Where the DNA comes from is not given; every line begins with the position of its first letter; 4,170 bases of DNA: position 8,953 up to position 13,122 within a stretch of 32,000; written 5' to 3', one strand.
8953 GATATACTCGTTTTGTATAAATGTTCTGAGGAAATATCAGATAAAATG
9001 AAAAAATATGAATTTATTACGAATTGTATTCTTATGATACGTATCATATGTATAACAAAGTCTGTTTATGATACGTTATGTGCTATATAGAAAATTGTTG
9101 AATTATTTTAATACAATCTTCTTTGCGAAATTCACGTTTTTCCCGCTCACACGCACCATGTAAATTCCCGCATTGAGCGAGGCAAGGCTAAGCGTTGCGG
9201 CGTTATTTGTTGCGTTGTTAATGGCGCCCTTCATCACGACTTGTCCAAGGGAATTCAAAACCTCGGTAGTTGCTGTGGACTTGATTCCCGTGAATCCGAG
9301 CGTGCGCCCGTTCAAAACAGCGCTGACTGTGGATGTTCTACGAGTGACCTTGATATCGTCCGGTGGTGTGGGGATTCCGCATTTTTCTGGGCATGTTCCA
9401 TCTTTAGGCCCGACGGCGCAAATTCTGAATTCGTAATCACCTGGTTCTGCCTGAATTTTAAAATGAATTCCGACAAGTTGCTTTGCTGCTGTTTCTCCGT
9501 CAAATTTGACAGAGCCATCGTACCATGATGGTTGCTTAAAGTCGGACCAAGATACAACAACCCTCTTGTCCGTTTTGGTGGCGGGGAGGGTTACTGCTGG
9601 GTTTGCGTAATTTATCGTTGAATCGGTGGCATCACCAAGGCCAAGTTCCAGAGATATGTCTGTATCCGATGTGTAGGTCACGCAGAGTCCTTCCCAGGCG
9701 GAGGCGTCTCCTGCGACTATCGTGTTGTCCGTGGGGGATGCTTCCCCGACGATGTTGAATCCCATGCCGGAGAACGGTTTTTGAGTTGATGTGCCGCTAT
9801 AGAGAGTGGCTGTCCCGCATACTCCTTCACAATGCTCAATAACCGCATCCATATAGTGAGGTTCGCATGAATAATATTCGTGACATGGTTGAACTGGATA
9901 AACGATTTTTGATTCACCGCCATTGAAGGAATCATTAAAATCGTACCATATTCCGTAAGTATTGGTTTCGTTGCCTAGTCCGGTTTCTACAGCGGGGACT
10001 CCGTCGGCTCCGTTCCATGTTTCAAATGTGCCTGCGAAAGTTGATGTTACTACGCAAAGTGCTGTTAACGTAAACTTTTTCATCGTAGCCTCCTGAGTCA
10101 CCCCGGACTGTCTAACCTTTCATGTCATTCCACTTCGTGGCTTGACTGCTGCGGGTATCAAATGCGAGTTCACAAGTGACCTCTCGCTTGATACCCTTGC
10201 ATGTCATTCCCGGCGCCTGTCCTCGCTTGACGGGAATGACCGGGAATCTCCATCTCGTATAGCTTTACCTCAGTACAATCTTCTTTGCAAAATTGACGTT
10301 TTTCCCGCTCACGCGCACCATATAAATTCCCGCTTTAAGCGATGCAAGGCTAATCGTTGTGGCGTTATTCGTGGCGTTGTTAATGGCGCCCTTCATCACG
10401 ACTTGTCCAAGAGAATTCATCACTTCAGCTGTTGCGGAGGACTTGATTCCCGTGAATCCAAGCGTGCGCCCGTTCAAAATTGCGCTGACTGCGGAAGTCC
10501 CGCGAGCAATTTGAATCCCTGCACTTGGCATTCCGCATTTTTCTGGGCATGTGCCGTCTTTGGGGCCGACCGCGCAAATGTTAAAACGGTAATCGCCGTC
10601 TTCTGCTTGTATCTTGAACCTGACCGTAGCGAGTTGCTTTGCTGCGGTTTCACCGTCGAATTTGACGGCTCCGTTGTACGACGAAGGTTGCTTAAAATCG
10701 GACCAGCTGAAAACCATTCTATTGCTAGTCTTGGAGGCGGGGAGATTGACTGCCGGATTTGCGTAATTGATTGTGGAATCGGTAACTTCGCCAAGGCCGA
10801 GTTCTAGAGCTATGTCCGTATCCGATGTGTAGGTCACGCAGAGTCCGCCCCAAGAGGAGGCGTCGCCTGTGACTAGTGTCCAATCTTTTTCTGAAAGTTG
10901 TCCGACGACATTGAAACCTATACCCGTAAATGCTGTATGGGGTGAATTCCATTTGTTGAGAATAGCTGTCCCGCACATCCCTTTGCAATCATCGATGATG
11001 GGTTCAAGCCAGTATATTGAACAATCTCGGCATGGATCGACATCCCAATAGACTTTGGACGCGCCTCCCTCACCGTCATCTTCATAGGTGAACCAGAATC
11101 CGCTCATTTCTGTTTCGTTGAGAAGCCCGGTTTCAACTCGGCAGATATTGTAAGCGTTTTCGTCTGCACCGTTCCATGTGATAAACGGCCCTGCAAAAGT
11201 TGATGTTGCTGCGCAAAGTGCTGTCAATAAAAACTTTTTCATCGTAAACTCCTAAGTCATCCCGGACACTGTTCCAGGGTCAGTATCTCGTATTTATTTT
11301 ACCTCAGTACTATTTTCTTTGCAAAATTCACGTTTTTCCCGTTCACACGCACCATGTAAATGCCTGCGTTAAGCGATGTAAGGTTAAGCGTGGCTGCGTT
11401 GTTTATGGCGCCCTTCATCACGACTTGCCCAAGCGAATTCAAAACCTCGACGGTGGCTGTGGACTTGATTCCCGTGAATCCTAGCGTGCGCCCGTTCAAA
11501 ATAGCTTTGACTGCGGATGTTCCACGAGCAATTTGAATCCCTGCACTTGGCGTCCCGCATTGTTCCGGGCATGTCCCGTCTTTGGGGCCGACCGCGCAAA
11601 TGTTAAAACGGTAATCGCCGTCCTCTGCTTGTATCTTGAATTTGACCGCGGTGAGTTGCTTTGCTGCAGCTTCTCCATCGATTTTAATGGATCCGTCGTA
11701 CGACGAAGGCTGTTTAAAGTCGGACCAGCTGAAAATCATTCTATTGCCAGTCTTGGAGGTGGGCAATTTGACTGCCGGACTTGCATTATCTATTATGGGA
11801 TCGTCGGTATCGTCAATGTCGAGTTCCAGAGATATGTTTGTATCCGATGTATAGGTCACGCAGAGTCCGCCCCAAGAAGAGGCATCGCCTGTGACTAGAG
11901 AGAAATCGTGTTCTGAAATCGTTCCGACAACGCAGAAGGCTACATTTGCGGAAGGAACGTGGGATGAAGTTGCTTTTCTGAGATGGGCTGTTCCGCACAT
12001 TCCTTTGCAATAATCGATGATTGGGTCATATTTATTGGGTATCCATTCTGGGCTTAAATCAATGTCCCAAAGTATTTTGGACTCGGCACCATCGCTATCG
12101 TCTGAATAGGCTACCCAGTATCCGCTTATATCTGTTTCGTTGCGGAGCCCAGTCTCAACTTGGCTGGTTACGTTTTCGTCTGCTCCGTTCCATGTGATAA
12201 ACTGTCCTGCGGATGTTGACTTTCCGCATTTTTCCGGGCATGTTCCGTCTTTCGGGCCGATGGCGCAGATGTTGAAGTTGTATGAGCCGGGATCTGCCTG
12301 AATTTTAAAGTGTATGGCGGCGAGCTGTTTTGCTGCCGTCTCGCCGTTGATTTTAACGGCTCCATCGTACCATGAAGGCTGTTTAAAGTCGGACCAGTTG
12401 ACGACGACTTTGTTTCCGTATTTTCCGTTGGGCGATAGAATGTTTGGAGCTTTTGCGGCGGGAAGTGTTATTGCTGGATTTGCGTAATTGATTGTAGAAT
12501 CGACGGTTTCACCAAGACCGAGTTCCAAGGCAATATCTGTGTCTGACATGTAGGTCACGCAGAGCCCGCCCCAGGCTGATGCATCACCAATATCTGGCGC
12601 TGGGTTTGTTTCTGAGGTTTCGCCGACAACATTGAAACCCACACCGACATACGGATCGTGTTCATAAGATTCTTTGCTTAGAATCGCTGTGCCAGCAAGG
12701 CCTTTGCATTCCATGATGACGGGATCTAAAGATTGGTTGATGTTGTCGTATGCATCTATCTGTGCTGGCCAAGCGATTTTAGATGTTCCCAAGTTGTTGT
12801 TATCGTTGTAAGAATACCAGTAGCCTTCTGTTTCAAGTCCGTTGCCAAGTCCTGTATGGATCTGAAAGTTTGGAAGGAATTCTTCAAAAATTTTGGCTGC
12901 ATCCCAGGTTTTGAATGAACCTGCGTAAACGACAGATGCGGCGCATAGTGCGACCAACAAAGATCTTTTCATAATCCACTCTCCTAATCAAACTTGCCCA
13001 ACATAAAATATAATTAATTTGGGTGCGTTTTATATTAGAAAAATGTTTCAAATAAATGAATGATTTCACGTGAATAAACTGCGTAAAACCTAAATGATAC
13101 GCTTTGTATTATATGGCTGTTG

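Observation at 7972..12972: Tandem array of four genes carrying five copies of an unrecognised ~230-aa Cys-containing module, all exported with T9SS-type tails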

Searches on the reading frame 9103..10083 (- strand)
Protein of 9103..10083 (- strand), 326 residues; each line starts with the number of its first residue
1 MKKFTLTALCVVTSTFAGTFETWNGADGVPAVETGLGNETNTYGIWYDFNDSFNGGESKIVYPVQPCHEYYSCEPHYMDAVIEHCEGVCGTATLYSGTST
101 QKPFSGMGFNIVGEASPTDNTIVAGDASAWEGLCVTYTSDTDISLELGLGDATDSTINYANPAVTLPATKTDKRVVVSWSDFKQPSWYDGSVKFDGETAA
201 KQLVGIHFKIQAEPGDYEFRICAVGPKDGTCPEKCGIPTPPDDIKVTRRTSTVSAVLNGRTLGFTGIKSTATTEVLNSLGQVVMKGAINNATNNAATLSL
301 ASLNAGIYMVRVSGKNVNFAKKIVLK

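Call 3: search_protein_families(library=pfam, proteins=[window:9103-10083:-], max_evalue=1)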
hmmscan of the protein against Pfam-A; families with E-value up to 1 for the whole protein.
window:9103-10083:- (326 aa): 2 families
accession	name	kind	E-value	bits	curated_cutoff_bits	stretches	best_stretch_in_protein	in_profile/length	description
PF18962.6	Por_Secre_tail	-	2e-07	31.6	27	1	269-324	20-74/75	Secretion system C-terminal sorting domain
PF11589.14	DUF3244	-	0.0021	18.4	25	1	263-317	34-88/96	Domain of unknown function (DUF3244)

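Call 4: search_protein_families(library=ncbifam, proteins=[window:9103-10083:-], max_evalue=1)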
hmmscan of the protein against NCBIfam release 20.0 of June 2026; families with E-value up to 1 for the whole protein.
window:9103-10083:- (326 aa): 4 families
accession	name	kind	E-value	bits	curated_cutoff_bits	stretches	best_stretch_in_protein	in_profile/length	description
TIGR04183.1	Por_Secre_tail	domain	1e-08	35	23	1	267-326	17-72/72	T9SS type A sorting domain-containing protein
NF038113.1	T9SSA_dep_M36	equivalog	0.0012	17.1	885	1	271-326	816-869/869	T9SS-dependent M36 family metallopeptidase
NF006240.0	PRK08376.1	subfamily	0.065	12.1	662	1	266-318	331-384/521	putative monovalent cation/H+ antiporter subunit D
NF052644.1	T9SS_DNase_Rie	equivalog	0.085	12.2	260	1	269-324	198-249/251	T9SS-dependent surface endonuclease, AS87_RS02955 family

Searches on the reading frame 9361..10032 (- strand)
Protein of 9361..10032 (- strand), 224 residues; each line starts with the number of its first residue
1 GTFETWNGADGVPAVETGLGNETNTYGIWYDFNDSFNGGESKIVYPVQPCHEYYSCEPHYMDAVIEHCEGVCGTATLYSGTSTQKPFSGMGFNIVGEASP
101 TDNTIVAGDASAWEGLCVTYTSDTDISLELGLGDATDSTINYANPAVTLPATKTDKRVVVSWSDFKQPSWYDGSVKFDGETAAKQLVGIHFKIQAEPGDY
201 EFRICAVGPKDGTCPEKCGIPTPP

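Call 7: find_homologous_proteins(query=window:9361-10032:-)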
Query seq(224 aa) (224 aa): 322 proteins with E <= 0.001 among 624 candidates; the best 120 are listed.
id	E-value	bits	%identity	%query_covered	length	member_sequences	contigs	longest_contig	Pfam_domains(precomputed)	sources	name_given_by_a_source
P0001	1.8e-147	507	96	100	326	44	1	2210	PF18962.8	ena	-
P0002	3.7e-138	477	90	100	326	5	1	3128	PF18962.8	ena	-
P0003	2.1e-136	471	88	100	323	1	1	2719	PF18962.8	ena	-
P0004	2.1e-136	471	88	100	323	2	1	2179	PF18962.8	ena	-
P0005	8.5e-135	466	88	100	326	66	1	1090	PF18962.8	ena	-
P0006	1.1e-133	462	86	100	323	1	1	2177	PF18962.8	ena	-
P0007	6.6e-133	460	86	99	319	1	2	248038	PF18962.8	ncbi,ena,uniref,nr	ncbi:T9SS type A sorting domain-containing protein [Fibrobacter succinogenes]|uniref:T9SS type A sor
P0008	9.2e-132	456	85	100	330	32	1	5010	PF18962.8,PF11589.15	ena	-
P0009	1.3e-131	455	86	99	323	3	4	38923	PF18962.8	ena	-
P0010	8.5e-128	443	85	99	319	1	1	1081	PF18962.8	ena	-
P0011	6.8e-126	437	83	99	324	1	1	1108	PF18962.8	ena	-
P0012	2.1e-125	435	83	99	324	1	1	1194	PF18962.8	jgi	-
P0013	5.7e-109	381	86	84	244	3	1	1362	-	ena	-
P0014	1.9e-106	373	73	100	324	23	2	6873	PF18962.8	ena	-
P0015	1.6e-104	367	72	100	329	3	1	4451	PF18962.8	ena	-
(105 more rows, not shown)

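Call 17: predict_structure(alignment_id=A2)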
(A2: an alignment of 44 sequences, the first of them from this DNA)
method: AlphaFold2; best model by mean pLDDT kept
length: 224 residues; sequences in the alignment: 44
mean_pLDDT: 87.4   pTM: 0.87
mean pLDDT of the five models: 87.4, 87.3, 86.0, 86.1, 84.3
residues with pLDDT >= 90: 133; 70-90: 56; 50-70: 35; < 50: 0
segments of 3 or more residues with pLDDT < 50: none
pLDDT, mean of each block of 10 residues (from residue 1): 91 86 78 92 91 63 92 97 94 76 75 96 97 68 89 95 93 86 92 97 96 88 65
secondary structure, 60 per line:
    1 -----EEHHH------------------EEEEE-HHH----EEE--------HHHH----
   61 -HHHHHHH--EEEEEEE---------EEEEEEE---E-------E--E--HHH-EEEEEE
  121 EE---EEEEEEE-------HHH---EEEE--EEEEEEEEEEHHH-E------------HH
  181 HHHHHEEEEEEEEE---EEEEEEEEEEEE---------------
elements in order: E29-33 E42-44 H53-56 H62-68 E71-77 E87-93 E115-122 E126-132 E146-149 E152-161 H179-185 E186-194 E198-209

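Call 20: fold_search(model_id=the predicted structure, library=pdb)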
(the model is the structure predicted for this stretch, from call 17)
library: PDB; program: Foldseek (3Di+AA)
matches with E <= 10: 908; with E <= 0.001: 21
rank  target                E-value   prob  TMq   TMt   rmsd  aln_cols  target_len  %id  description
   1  6r3m_A                6.5e-06  1.00  0.39  0.48   6.7       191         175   15  Family 11 Carbohydrate-Binding Module from Clostridium thermocellum in complex with beta-1,3-1,4-mixed-linked tetrasac (released 2020-02-05)
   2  6r31_A                1.0e-05  1.00  0.42  0.53   5.3       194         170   13  Family 11 Carbohydrate-Binding Module from Clostridium thermocellum in complex with beta-1,3-1,4-mixed-linked tetrasac (released 2020-02-05)
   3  7zkq_A                2.1e-05  1.00  0.51  0.52   6.2       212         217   13  Early Pp module assembly intermediate of complex I (released 2022-11-23)
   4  1v0a                  2.6e-05  1.00  0.45  0.57   5.8       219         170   14  Family 11 Carbohydrate-Binding Module of cellulosomal cellulase Lic26A-Cel5E of Clostridium thermocellum (released 2005-01-12)
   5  2lro_MODEL_1_A        5.5e-05  1.00  0.40  0.48   6.0       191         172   13  Solution structure, dynamics and binding studies of CtCBM11 (released 2013-02-06)
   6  7zkp_A                8.6e-05  1.00  0.54  0.56   5.1       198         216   12  Late assembly intermediate of the proximal proton pumping module of complex I with assembly factors NDUFAF1 and CIA84 (released 2022-11-23)
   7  6xj9_A                1.8e-04  1.00  0.37  0.14   8.2       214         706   12  Structure of PfGH50B (released 2020-09-16)
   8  4bq3_C                2.6e-04  0.99  0.32  0.13  10.4       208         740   11  Structural analysis of an exo-beta-agarase (released 2013-08-14)
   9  4bq2_B                2.6e-04  0.90  0.25  0.10  14.5       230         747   10  Structural analysis of an exo-beta-agarase (released 2013-08-14)
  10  4bq2_A                2.9e-04  0.99  0.32  0.12  10.4       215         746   11  Structural analysis of an exo-beta-agarase (released 2013-08-14)
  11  4bq5_A                2.9e-04  0.99  0.28  0.11   9.2       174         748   13  Structural analysis of an exo-beta-agarase (released 2013-08-14)
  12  4bq3_B                4.0e-04  0.99  0.34  0.13   9.7       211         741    8  Structural analysis of an exo-beta-agarase (released 2013-08-14)
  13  4bq3_D                4.5e-04  0.98  0.31  0.12  10.8       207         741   10  Structural analysis of an exo-beta-agarase (released 2013-08-14)
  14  4bq2_C                4.5e-04  0.98  0.32  0.12  10.4       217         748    9  Structural analysis of an exo-beta-agarase (released 2013-08-14)
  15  4bq3_A                4.8e-04  0.99  0.32  0.13  10.6       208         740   11  Structural analysis of an exo-beta-agarase (released 2013-08-14)
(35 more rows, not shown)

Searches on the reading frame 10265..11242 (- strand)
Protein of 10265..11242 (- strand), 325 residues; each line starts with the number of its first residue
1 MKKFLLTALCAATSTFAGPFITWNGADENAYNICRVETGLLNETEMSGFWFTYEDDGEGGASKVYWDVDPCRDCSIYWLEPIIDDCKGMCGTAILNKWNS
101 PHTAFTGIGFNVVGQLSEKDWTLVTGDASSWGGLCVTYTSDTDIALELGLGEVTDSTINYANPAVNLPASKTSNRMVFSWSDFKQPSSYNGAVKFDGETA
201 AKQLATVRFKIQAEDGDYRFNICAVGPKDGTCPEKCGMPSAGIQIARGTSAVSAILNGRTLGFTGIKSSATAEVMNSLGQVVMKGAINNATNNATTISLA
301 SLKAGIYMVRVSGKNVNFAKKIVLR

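Call 3: search_protein_families(library=pfam, proteins=[window:10265-11242:-], max_evalue=1)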
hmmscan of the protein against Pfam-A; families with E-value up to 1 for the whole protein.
window:10265-11242:- (325 aa): 3 families
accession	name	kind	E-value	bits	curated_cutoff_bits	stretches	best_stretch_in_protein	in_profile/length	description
PF18962.6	Por_Secre_tail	-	6.3e-08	33.2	27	1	268-323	20-74/75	Secretion system C-terminal sorting domain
PF11589.14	DUF3244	-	0.0001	22.7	25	1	263-316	35-88/96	Domain of unknown function (DUF3244)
PF07495.19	Y_Y_Y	-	0.17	12.3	26.6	1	292-321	27-54/65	Y_Y_Y domain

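Call 4: search_protein_families(library=ncbifam, proteins=[window:10265-11242:-], max_evalue=1)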
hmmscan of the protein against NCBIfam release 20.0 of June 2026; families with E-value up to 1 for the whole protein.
window:10265-11242:- (325 aa): 3 families
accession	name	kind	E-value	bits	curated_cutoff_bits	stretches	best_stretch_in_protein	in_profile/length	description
TIGR04183.1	Por_Secre_tail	domain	1.9e-09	37.3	23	1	265-324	16-71/72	T9SS type A sorting domain-containing protein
NF038113.1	T9SSA_dep_M36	equivalog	0.0006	18.1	885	1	270-324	816-868/869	T9SS-dependent M36 family metallopeptidase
NF006240.0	PRK08376.1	subfamily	0.046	12.6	662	1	265-317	331-384/521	putative monovalent cation/H+ antiporter subunit D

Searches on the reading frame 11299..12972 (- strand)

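Call 3: search_protein_families(library=pfam, proteins=[window:11299-12972:-], max_evalue=1)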
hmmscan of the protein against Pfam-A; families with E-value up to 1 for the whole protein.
window:11299-12972:- (557 aa): 2 families
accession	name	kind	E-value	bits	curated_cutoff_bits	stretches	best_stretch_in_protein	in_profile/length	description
PF18962.6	Por_Secre_tail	-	6.9e-08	33.1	27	1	503-555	19-74/75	Secretion system C-terminal sorting domain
PF21027.3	Sde0182_C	-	0.0018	19.2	27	0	409-449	14-51/83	Cellulose-binding protein Sde0182, C-terminal domain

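Call 4: search_protein_families(library=ncbifam, proteins=[window:11299-12972:-], max_evalue=1)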
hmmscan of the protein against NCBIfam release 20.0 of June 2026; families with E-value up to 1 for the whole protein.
window:11299-12972:- (557 aa): 6 families
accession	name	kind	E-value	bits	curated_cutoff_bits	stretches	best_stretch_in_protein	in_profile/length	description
TIGR04183.1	Por_Secre_tail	domain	5.9e-11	42.2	23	1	501-556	16-71/72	T9SS type A sorting domain-containing protein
NF052644.1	T9SS_DNase_Rie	equivalog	9.5e-06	25.1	260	1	487-555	184-249/251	T9SS-dependent surface endonuclease, AS87_RS02955 family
NF038113.1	T9SSA_dep_M36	equivalog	0.00042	18.6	885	1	505-556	815-868/869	T9SS-dependent M36 family metallopeptidase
NF053593.1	Rv3169_fam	subfamily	0.0063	15.6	150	1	377-436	108-161/351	Rv3169 family protein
NF033417.1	glycocin_F_RiPP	subfamily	0.023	14.7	40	0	230-257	29-59/68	glycocin F family RiPP peptide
NF045619.1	adhes_GNV_Cterm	subfamily_domain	0.027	13.7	180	1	473-547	247-331/458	BapA/Bap/LapF family large adhesin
